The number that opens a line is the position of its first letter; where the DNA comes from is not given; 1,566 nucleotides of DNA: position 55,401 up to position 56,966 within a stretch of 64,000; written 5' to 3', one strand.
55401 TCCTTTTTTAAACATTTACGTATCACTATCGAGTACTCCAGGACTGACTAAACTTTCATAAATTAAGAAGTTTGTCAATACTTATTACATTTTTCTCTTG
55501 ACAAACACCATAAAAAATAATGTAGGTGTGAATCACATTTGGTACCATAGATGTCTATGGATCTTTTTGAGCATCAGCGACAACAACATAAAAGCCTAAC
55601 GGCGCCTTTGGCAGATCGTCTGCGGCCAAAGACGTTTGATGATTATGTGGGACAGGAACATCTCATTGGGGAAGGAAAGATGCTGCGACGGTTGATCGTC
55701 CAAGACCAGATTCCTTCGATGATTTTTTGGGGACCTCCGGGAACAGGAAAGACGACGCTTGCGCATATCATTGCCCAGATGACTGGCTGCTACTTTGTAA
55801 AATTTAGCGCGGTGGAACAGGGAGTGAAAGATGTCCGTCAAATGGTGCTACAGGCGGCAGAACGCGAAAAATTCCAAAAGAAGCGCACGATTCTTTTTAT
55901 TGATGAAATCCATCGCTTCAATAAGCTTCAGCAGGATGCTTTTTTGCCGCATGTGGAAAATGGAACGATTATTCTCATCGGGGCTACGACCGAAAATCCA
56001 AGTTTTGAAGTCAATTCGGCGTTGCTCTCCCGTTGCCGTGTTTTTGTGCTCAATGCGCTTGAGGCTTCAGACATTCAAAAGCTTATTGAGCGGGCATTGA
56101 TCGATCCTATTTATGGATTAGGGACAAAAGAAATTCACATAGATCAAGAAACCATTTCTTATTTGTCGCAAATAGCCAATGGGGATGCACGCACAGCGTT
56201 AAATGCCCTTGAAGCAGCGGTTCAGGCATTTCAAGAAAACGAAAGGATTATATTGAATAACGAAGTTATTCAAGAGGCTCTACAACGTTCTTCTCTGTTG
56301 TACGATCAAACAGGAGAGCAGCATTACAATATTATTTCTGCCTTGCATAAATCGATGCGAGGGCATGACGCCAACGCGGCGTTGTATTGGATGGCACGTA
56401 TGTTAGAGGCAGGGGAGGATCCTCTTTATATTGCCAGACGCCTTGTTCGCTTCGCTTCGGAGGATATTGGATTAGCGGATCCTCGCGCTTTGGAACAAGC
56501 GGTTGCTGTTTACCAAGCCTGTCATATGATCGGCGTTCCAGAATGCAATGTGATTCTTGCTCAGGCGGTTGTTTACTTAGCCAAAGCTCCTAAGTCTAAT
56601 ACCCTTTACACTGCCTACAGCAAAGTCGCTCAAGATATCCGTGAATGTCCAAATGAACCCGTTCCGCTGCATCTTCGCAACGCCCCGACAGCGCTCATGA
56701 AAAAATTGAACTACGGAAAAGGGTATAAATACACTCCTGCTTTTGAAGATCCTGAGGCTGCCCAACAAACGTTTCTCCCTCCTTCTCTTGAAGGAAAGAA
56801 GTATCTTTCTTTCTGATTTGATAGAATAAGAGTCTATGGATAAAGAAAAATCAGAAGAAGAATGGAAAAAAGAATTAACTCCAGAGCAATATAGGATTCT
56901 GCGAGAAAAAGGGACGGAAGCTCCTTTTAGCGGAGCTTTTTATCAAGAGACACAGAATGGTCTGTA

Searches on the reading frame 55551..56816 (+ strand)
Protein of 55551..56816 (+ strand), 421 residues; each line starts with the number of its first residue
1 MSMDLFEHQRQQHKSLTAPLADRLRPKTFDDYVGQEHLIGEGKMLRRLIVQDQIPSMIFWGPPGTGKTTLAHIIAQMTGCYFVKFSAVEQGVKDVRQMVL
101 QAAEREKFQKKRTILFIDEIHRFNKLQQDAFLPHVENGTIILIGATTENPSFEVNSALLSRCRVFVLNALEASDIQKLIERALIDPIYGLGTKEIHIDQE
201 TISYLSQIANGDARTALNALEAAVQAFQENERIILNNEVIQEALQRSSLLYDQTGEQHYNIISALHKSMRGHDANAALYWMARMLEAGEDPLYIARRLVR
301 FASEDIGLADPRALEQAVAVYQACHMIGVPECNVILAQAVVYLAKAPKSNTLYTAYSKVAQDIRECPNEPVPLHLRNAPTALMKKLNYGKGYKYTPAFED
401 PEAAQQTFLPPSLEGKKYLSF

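Call 12: search_protein_families(library=ncbifam, proteins=[window:55551-56816:+], max_evalue=0.00001)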
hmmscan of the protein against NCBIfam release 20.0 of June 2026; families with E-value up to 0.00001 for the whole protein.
window:55551-56816:+ (421 aa): 59 families (the best 25 are shown)
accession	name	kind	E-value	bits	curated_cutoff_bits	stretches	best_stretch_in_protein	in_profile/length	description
NF009881.0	PRK13341.1-2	equivalog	3.3e-150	501.4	651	1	3-417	1-414/736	AAA family ATPase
NF009883.0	PRK13341.1-4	equivalog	3.6e-137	458.2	668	1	1-418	2-418/729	AAA family ATPase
NF009882.0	PRK13341.1-3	equivalog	7.6e-115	384.6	1197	1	1-413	1-412/734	AAA family ATPase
NF009880.0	PRK13341.1-1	equivalog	4.1e-94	316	891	1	18-400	6-370/599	AAA family ATPase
NF011289.0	PRK14700.1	equivalog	4.3e-60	203.4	570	1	132-394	1-263/300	recombination factor protein RarA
TIGR02397.1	dnaX_nterm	equivalog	1.7e-24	86.8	250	2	87-306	94-291/355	DNA polymerase III subunit gamma/tau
NF004046.1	PRK05563.1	equivalog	1.1e-20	74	400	2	87-303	95-289/567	DNA polymerase III subunit gamma/tau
NF001679.0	PRK00440.1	equivalog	1.3e-20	73.8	303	1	21-227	9-212/322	replication factor C small subunit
NF000868.0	PRK00080.1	equivalog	7e-20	71.2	282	1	18-145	15-137/330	Holliday junction branch migration DNA helicase RuvB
NF011523.0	PRK14962.1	equivalog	4.1e-19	68.7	576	2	87-244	94-239/474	DNA polymerase III subunits gamma and tau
NF004549.0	PRK05896.1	equivalog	9.6e-19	67.5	578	2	87-230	96-230/642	DNA polymerase III subunits gamma and tau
NF005171.0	PRK06645.1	equivalog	1.5e-18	66.6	614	1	87-240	107-252/509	DNA polymerase III subunits gamma and tau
NF011531.0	PRK14971.1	equivalog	6.2e-17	61.6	685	2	87-240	98-240/614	DNA polymerase III subunit gamma/tau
NF011514.0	PRK14953.1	equivalog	9.4e-17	61.1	536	2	19-80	5-64/488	DNA polymerase III subunits gamma and tau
TIGR00635.1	ruvB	equivalog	1.8e-16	60.1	299.05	1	27-144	1-115/305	Holliday junction branch migration DNA helicase RuvB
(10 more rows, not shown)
